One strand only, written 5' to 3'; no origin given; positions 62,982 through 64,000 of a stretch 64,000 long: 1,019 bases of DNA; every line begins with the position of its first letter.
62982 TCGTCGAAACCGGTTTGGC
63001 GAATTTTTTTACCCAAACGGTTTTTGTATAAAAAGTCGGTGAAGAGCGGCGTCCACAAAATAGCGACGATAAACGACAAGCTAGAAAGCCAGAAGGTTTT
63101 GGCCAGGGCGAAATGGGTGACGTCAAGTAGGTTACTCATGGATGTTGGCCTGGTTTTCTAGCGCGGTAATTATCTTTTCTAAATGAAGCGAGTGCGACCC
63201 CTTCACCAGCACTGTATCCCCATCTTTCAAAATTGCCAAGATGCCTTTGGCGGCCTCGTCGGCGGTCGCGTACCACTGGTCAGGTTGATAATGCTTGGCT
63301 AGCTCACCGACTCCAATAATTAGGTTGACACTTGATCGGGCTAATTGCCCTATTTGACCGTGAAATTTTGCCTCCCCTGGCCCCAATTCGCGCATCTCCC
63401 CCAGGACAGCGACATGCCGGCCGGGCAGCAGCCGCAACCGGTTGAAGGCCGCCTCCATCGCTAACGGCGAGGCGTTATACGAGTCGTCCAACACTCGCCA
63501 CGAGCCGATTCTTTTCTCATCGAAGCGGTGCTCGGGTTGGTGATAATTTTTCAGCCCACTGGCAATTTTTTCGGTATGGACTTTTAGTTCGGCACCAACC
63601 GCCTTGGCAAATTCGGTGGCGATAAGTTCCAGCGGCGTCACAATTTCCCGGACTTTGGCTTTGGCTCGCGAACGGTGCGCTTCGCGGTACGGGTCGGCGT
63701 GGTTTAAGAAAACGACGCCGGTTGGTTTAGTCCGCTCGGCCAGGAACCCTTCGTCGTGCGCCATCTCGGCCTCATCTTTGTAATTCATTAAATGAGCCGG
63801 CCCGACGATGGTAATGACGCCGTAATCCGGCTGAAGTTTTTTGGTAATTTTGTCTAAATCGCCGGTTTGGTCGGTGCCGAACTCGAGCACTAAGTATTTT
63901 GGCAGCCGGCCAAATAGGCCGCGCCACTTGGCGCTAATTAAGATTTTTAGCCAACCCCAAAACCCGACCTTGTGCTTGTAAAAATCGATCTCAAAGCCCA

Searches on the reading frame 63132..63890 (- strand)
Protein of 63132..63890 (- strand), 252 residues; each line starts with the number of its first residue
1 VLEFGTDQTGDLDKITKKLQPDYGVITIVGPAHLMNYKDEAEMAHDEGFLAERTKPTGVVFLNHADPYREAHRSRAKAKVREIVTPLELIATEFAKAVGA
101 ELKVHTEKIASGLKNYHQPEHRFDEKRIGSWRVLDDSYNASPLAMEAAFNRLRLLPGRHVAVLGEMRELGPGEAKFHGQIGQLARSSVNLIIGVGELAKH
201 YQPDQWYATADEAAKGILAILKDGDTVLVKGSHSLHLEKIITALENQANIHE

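Call 46: find_encoding_contigs(protein=window:63132-63890:-, flank=10000, max_places=3)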
Protein window:63132-63890:- (252 aa): no gene with exactly this product is on record in the collection.
